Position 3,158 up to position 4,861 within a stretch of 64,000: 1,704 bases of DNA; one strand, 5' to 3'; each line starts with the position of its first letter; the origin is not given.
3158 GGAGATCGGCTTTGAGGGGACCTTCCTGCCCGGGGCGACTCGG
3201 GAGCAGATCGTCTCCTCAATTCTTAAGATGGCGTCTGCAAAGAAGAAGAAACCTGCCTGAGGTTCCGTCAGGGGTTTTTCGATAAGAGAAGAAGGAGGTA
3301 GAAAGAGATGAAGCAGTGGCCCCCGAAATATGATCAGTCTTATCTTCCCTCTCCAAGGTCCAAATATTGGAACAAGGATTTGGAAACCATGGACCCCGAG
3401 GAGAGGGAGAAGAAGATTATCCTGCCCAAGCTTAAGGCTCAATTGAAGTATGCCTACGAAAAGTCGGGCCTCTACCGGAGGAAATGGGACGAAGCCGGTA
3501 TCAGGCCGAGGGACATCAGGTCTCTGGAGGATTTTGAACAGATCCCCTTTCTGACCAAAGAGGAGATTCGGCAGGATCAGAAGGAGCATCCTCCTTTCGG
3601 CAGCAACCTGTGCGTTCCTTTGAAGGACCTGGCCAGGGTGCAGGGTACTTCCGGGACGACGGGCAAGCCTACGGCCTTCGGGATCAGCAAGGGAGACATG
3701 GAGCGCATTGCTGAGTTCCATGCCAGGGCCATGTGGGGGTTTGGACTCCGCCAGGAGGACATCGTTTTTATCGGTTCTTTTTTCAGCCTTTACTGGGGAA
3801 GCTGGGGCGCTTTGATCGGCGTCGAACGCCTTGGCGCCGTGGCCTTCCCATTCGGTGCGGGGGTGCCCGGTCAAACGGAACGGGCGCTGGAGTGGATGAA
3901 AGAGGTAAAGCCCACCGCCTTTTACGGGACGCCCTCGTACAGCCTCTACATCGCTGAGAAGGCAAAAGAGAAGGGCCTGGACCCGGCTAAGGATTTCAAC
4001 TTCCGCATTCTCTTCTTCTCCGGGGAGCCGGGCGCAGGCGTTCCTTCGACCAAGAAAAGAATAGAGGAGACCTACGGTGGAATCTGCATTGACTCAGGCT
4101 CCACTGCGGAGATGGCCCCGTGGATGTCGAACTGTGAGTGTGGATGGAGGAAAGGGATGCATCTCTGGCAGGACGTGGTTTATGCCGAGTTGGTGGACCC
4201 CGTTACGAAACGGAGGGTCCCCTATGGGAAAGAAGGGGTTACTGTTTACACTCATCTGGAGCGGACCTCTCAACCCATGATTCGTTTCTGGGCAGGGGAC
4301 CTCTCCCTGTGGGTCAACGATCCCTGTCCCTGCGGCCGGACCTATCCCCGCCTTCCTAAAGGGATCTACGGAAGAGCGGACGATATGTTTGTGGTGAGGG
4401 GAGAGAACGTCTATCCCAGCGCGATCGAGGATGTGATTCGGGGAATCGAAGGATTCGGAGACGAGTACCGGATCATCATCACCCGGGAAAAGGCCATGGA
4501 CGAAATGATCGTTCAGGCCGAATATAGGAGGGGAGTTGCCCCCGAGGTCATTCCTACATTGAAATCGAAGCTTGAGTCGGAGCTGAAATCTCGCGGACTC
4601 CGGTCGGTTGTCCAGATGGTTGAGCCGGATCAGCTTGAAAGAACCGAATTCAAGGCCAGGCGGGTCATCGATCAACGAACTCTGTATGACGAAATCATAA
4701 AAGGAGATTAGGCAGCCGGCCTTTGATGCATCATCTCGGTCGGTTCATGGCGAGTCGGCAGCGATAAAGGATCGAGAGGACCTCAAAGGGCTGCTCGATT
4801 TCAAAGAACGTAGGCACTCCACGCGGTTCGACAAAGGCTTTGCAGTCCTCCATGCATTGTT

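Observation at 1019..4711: B12 acyl-CoA mutase with an unrecognised specificity signature, plus an HCL-like ligase: candidate new pathway for a quaternary-carbon acid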

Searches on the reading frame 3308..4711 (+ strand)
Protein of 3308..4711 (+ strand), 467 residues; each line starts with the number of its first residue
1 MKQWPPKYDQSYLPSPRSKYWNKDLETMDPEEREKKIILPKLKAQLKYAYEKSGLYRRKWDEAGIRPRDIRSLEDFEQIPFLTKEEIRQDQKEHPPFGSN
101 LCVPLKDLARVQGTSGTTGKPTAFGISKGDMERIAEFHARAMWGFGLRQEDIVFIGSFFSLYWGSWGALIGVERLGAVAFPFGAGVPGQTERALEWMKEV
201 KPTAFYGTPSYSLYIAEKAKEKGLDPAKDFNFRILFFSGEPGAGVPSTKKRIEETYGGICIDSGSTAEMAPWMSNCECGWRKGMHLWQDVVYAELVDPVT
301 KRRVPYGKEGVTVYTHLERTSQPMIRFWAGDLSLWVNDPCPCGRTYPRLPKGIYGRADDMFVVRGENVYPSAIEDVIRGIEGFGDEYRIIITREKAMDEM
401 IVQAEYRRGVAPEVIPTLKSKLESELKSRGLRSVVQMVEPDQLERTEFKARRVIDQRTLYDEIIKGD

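Call 3: search_protein_families(library=pfam, proteins=[window:3308-4711:+])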
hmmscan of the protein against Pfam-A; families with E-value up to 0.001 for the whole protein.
window:3308-4711:+ (467 aa): 2 families
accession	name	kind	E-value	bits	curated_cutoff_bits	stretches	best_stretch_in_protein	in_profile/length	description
PF14535.12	AMP-binding_C_2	-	3.8e-22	78.8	25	1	365-457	1-96/96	AMP-binding enzyme C-terminal domain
PF00501.34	AMP-binding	-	1.3e-09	37.8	29.9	1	97-310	153-370/384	AMP-binding enzyme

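Call 4: search_protein_families(library=ncbifam, proteins=[window:3308-4711:+])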
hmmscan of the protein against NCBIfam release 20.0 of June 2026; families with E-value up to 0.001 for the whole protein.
window:3308-4711:+ (467 aa): 20 families
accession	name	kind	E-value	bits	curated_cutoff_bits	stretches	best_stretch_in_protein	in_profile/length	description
NF041878.1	paak_haloarch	equivalog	3.9e-82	276.1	700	1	38-457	17-427/427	phenylacetate--CoA ligase PaaK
TIGR02155.1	PA_CoA_ligase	equivalog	1.6e-81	274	646.3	1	32-457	6-422/422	phenylacetate--CoA ligase PaaK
NF053551.1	FlxY_rubin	equivalog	1.6e-49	168.8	520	1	32-450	7-412/424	flexirubin biosynthesis putative acyl-CoA ligase FlxY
NF045666.1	DVU1553_fam_AMP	equivalog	6.4e-41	140.5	300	1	34-351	23-326/331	DVU_1553 family AMP-dependent CoA ligase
TIGR03335.1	F390_ftsA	equivalog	2.9e-36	125.1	458.7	1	20-351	1-325/445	coenzyme F390 synthetase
NF041217.1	BagE_FevW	exception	6.2e-25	88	800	1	89-452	53-401/424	bagremycin/ferroverdin synthetase BagE/FevW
TIGR02304.1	aden_form_hyp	equivalog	1.6e-08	33.9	251.9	1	303-405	273-378/430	F390 synthetase-related protein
TIGR02262.1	benz_CoA_lig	subfamily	8.4e-07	28.1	375.25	1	110-375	165-424/508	benzoate-CoA ligase family protein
NF053567.1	HBDA_AROS1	equivalog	1.3e-06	27.1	1000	0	79-210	147-270/523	3-hydroxybenzoate--CoA ligase HbdA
NF005850.0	PRK07768.1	subfamily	7.7e-06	24.4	572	0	353-426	432-507/545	long-chain-fatty-acid--CoA ligase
TIGR01923.1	menE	equivalog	1e-05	24.6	330.15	1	353-379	344-370/442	o-succinylbenzoate--CoA ligase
NF004114.0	PRK05605.1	equivalog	0.00012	20.6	766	0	103-225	218-336/575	long-chain-fatty-acid--CoA ligase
NF004837.0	PRK06187.1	subfamily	0.00012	20.5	476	0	354-382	419-447/531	long-chain-fatty-acid--CoA ligase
NF006624.1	PRK09192.1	subfamily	0.00017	20.1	600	1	353-447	452-547/567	fatty acyl-AMP ligase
NF009233.0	PRK12583.1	subfamily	0.00022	19.7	832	0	353-377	446-470/558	fatty acid CoA ligase family protein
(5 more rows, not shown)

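Call 26: search_solved_structures(query=window:3308-4711:+, show_alignments=2)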
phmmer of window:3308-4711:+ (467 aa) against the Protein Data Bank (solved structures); distinct sequences matched with E-value up to 0.001: 12.
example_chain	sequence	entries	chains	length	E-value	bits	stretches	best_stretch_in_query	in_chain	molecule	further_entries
6hdw_A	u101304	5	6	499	2e-163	547.8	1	4-460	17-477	2-hydroxyisobutyryl-CoA synthetase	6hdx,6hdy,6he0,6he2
2y27_A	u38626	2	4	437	5.6e-70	239.6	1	35-457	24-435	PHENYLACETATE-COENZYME A LIGASE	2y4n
4r1l_A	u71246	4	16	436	5.7e-64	219.8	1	18-457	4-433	Phenylacetate-coenzyme A ligase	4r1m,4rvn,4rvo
2y4o_A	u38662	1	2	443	1.4e-63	218.5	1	26-457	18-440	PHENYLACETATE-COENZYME A LIGASE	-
6wuq_A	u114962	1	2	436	1.1e-24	90.2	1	71-409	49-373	AjiA1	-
6siw_A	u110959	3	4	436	5.5e-22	81.3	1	71-426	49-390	PaaK-like ligase (AMP-dependent synthetase and ligase) | AMP-dependent synthetase and ligase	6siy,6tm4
6siw_B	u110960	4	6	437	5.5e-22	81.3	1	71-426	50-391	PaaK-like ligase (AMP-dependent synthetase and ligase) | AMP-dependent synthetase and ligase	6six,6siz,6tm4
9s3l_A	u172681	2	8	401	3e-18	69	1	67-404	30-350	Phenylacetate-CoA ligase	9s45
2v7b_A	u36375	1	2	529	3.3e-07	32.6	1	107-377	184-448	BENZOATE-COENZYME A LIGASE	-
3lax_A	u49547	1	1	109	2e-06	30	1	356-458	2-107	Phenylacetate-coenzyme A ligase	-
6m2u_A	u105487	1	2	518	0.00057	21.9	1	103-376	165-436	Benzoate-coenzyme A ligase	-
6m2o_A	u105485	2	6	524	0.00059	21.8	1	103-376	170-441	Benzoate-coenzyme A ligase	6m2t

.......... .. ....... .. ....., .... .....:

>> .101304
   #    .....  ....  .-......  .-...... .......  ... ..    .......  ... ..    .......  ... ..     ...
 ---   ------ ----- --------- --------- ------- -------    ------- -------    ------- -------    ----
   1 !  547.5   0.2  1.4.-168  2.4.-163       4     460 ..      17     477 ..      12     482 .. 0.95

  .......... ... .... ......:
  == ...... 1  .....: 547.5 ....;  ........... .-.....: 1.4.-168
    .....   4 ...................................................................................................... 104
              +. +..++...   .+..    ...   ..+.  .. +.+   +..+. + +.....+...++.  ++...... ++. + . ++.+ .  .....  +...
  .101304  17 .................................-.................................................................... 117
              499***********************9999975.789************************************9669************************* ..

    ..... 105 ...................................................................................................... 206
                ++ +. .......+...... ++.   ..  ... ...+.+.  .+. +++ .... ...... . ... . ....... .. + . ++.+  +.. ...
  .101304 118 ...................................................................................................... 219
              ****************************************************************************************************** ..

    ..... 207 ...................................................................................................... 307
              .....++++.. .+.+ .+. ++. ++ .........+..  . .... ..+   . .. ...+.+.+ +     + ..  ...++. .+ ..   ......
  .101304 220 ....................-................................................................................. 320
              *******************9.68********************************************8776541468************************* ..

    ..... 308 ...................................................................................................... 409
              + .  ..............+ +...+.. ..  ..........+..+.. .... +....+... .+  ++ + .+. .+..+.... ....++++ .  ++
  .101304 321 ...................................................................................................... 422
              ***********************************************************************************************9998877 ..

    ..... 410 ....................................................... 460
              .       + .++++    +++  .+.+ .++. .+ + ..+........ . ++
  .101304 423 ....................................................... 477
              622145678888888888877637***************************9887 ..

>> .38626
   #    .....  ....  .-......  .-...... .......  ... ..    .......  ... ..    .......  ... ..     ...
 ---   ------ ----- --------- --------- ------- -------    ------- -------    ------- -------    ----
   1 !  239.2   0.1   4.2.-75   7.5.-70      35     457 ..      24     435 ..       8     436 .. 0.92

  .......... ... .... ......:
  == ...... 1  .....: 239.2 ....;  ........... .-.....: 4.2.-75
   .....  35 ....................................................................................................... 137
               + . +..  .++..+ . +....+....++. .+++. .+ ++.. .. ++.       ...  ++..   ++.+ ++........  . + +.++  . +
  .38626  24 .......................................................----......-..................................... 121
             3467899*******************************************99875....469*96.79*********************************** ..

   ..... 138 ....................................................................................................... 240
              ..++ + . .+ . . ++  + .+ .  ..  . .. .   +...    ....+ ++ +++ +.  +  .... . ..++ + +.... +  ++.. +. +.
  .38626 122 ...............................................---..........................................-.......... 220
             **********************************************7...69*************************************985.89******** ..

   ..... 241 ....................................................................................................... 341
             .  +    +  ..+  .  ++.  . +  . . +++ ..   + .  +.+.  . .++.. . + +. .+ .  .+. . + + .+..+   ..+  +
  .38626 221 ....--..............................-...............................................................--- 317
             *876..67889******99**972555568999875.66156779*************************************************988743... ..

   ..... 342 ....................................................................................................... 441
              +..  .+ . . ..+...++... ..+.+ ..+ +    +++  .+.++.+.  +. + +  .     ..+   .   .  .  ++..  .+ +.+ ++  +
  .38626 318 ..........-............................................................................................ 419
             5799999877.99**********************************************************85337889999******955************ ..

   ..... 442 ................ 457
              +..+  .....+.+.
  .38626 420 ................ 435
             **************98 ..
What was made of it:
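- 3308..4711 (+): HCL-type (PaaK-family) acyl-CoA ligase, 467 aa. 548 bits to 2-hydroxyisobutyryl-CoA synthetase 6hdw, against 240 bits to PaaK (call 26).
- On HCL (2-hydroxyisobutyrate-CoA ligase): 548 against 240 bits (call 26).
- Checked: It scores 548 bits (E 2e-163) against the 2-HIBA-CoA ligase 6hdw, and 240 bits against PaaK (call 26).
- The ligase scores 548 bits against the crystallised 2-HIBA-CoA ligase (call 26).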

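Call 52: search_dna_similar(query=window:3308-4711:+, collection=plasmids, mode=protein, max_rows=25, max_evalue=1e-40)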
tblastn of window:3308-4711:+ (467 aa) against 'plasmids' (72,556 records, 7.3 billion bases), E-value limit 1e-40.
Records with a match: 211; places in all: 225; records where one place covers at least 80% of the query: 209.
Best place of each record, by identity: <60% 211.
By first word of the organism name: Pseudosulfitobacter 21; Streptomyces 18; Paracoccus 17; Deinococcus 15; Rhizobium 12; Sinorhizobium 11; Haloferax 8; Sulfitobacter 7; Azospirillum 6; Natrinema 4; and 60 more.
By predicted mobility (MOB-suite, as given by PLSDB): non-mobilizable 165; conjugative 30; mobilizable 16.
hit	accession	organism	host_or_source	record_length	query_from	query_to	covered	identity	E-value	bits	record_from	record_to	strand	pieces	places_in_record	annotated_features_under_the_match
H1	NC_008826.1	Methylibium petroleiphilum PM1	-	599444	1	460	99%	51.5%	1e-156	498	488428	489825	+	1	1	AMP-binding protein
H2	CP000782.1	Xanthobacter autotrophicus Py2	-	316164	1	463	99%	51.1%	3e-155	494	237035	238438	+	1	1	Phenylacetate--CoA ligase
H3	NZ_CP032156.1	Mycobacterium sp. ELW1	whole organism,Stream sediment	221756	3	465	99%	51.0%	5e-149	477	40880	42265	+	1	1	AMP-binding protein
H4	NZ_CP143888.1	Agrobacterium deltaense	Cell culture,Plant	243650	1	463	99%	50.6%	4e-153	488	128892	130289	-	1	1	AMP-binding protein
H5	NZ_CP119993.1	Halomarina sp. PSR21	cell culture,saline soil from Tarim ...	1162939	4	459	98%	51.2%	1e-152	487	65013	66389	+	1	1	record has no annotation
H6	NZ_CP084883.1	Natrinema zhouii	pure culture,Salt mine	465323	4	463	99%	49.9%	4e-151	483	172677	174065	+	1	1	AMP-binding protein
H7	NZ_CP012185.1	Pseudonocardia sp. EC080619-01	Apterostigma dentigerum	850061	19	456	94%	43.5%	2e-94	319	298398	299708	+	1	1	phenylacetate--CoA ligase family protein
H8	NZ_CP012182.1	Pseudonocardia sp. EC080610-09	Apterostigma dentigerum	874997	19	456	94%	43.5%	2e-94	319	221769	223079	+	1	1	phenylacetate--CoA ligase family protein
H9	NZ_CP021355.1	Rhodococcus oxybenzonivorans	river sediment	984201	18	457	94%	42.7%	9e-106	352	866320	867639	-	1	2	AMP-binding protein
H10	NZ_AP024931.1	Thermus thermophilus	-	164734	18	454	94%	38.6%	3e-85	293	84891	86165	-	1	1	phenylacetate--CoA ligase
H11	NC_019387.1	Thermus oshimai JL-2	-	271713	20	454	93%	38.4%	2e-84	290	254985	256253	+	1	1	phenylacetate--CoA ligase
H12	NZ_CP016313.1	Thermus brockianus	whole organism,environmental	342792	18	456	94%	37.0%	4e-75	263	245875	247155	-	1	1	phenylacetate--CoA ligase | SDR family oxidoreductase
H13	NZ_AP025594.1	Thermus brockianus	-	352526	18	456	94%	37.0%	4e-75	263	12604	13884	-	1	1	phenylacetate--CoA ligase | SDR family oxidoreductase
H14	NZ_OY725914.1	Bacteroides finegoldii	-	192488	17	459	95%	36.4%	3e-77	270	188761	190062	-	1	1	phenylacetate--CoA ligase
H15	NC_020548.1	Azoarcus sp. KH32C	-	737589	20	452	93%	37.0%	3e-79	276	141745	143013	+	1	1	AMP-binding protein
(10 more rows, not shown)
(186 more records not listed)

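Call 53: get_annotated_region(hit=H1, flank=7000)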
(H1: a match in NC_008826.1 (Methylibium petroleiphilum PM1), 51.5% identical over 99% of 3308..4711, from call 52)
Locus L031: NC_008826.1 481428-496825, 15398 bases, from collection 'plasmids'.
description: Methylibium petroleiphilum PM1 plasmid RPME01, complete sequence
organism: Methylibium petroleiphilum PM1 (NCBI taxid 420662)
taxonomy: Bacteria; Pseudomonadota; Betaproteobacteria; Burkholderiales; Sphaerotilaceae; Methylibium; Methylibium petroleiphilum; Methylibium petroleiphilum PM1
host: -; source: -; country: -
typing (MOB-suite, as given by PLSDB): conjugative; relaxase MOBP; mating-pair formation MPF_F
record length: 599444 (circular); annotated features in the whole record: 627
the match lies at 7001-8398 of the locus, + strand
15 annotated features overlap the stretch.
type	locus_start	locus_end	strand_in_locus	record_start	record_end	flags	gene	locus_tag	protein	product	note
CDS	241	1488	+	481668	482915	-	-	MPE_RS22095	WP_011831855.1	hypothetical protein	-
CDS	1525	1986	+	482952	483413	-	-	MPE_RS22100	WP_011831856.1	hypothetical protein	-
CDS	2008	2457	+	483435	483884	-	-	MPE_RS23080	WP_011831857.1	PEP-utilizing enzyme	GO:0016310 - phosphorylation [Evidence IEA]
CDS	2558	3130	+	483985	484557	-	-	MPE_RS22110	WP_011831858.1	MarR family transcriptional regulator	-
CDS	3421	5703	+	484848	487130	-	-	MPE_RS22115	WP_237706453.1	helix-turn-helix domain-containing protein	-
CDS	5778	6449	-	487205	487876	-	-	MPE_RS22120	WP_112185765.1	GntR family transcriptional regulator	-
CDS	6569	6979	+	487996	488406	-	-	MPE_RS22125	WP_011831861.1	cobalamin B12-binding domain-containing protein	-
CDS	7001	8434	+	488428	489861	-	-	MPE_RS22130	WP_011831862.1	AMP-binding protein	-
CDS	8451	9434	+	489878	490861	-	meaB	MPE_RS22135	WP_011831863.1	methylmalonyl Co-A mutase-associated GTPase MeaB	GO:1903826 - L-arginine transmembrane transport [Evidence IEA]; GO:0015819 - lysine transport [Evidence IEA]; ...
CDS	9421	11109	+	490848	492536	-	-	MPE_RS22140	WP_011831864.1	methylmalonyl-CoA mutase family protein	-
CDS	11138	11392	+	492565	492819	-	-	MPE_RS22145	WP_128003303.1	hypothetical protein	-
CDS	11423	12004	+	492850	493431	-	-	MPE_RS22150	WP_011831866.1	cob(I)yrinic acid a,c-diamide adenosyltransferase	GO:0009236 - cobalamin biosynthetic process [Evidence IEA]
CDS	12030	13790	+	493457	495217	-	-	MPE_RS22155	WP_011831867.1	thiamine pyrophosphate-binding protein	-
CDS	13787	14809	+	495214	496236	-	-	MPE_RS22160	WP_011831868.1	gamma carbonic anhydrase family protein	-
CDS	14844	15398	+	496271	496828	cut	-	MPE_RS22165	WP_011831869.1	cob(I)yrinic acid a,c-diamide adenosyltransferase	GO:0009236 - cobalamin biosynthetic process [Evidence IEA]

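Call 54: get_annotated_region(hit=H2, flank=9000)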
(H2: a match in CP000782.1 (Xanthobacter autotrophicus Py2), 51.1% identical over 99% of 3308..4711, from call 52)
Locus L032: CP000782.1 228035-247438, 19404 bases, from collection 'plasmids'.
description: Xanthobacter autotrophicus Py2 plasmid pXAUT01, complete sequence
organism: Xanthobacter autotrophicus Py2 (NCBI taxid 78245)
taxonomy: Bacteria; Pseudomonadota; Alphaproteobacteria; Hyphomicrobiales; Xanthobacteraceae; Xanthobacter; Xanthobacter autotrophicus; Xanthobacter autotrophicus Py2
host: -; source: -; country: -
typing (MOB-suite, as given by PLSDB): conjugative; replicon rep_cluster_649; relaxase MOBQ; mating-pair formation MPF_T
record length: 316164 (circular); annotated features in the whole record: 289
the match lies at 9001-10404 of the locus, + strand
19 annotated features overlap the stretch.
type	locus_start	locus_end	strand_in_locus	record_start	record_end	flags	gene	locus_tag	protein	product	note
CDS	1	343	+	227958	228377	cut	-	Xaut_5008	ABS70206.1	conserved hypothetical protein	-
CDS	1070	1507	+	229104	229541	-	-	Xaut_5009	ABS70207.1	conserved hypothetical protein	-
CDS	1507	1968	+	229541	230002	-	-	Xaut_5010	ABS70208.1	RES domain protein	-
CDS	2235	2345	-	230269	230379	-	-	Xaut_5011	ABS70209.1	conserved hypothetical protein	-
CDS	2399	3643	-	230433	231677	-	-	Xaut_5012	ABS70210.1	conserved hypothetical protein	-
CDS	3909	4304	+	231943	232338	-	-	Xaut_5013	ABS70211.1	transposase IS3/IS911 family protein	-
CDS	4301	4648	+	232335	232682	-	-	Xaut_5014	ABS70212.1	IS66 Orf2 family protein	-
CDS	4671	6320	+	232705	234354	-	-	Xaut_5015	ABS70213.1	transposase IS66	-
CDS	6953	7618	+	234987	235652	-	-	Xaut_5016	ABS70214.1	hypothetical protein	-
CDS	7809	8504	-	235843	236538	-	-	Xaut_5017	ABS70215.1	transcriptional regulator, GntR family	-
CDS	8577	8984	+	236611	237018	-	-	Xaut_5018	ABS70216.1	cobalamin B12-binding domain protein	-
CDS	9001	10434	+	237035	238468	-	-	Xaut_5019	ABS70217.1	Phenylacetate--CoA ligase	-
CDS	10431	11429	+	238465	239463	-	-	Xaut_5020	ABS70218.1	LAO/AO transport system ATPase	-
CDS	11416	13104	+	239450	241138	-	-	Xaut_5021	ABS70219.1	methylmalonyl-CoA mutase, large subunit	-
CDS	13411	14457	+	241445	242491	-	-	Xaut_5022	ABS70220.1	carbonic anhydrase/acetyltransferase isoleucine patch superfamily-like protein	-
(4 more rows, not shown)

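Call 55: get_annotated_region(hit=H3, flank=8000)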
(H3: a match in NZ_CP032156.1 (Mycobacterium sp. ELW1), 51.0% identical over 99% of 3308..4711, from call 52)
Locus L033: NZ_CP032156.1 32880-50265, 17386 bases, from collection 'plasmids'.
description: Mycobacterium sp. ELW1 plasmid pELW1-1, complete sequence
organism: Mycobacterium sp. ELW1 (NCBI taxid 1547487)
taxonomy: Bacteria; Actinomycetota; Actinomycetes; Mycobacteriales; Mycobacteriaceae; Mycobacterium; Mycobacterium sp. ELW1
host: -; source: whole organism,Stream sediment; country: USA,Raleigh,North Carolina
typing (MOB-suite, as given by PLSDB): mobilizable; replicon rep_cluster_1586; relaxase MOBF
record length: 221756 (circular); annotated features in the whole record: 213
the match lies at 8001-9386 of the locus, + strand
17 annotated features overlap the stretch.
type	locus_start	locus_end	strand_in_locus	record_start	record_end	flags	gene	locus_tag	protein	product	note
CDS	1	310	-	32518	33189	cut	bluB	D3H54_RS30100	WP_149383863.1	5,6-dimethylbenzimidazole synthase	GO:0009236 - cobalamin biosynthetic process [Evidence IEA]; GO:0032363 - FMN catabolic process [Evidence IEA]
CDS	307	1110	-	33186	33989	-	-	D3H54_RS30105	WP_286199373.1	SAM-dependent methyltransferase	-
CDS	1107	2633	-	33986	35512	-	-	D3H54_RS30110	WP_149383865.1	precorrin-2 C(20)-methyltransferase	GO:0009236 - cobalamin biosynthetic process [Evidence IEA]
CDS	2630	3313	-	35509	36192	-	-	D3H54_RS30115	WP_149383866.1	precorrin-8X methylmutase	GO:0009236 - cobalamin biosynthetic process [Evidence IEA]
CDS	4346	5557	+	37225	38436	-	-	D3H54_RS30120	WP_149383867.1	acetyl-CoA C-acetyltransferase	-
CDS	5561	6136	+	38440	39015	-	-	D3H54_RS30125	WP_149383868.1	cob(I)yrinic acid a,c-diamide adenosyltransferase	GO:0009236 - cobalamin biosynthetic process [Evidence IEA]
CDS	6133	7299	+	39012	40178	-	cobA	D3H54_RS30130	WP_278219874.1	uroporphyrinogen-III C-methyltransferase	GO:0019354 - siroheme biosynthetic process [Evidence IEA]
CDS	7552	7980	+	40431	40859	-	-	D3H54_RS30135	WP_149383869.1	cobalamin B12-binding domain-containing protein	-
CDS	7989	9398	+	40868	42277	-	-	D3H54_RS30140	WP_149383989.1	AMP-binding protein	-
CDS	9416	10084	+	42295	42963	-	meaB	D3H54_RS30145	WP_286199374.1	methylmalonyl Co-A mutase-associated GTPase MeaB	GO:1903826 - L-arginine transmembrane transport [Evidence IEA]; GO:0015819 - lysine transport [Evidence IEA]; ...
CDS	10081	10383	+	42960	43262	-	-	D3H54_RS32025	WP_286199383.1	hypothetical protein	-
CDS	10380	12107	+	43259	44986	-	-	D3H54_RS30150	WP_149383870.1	methylmalonyl-CoA mutase family protein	-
CDS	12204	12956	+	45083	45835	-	-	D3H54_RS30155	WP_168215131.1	FCD domain-containing protein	GO:0006355 - regulation of DNA-templated transcription [Evidence IEA]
CDS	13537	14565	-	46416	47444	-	ilvC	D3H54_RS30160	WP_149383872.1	ketol-acid reductoisomerase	-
CDS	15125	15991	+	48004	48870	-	-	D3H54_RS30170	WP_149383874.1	3-hydroxybutyryl-CoA dehydrogenase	-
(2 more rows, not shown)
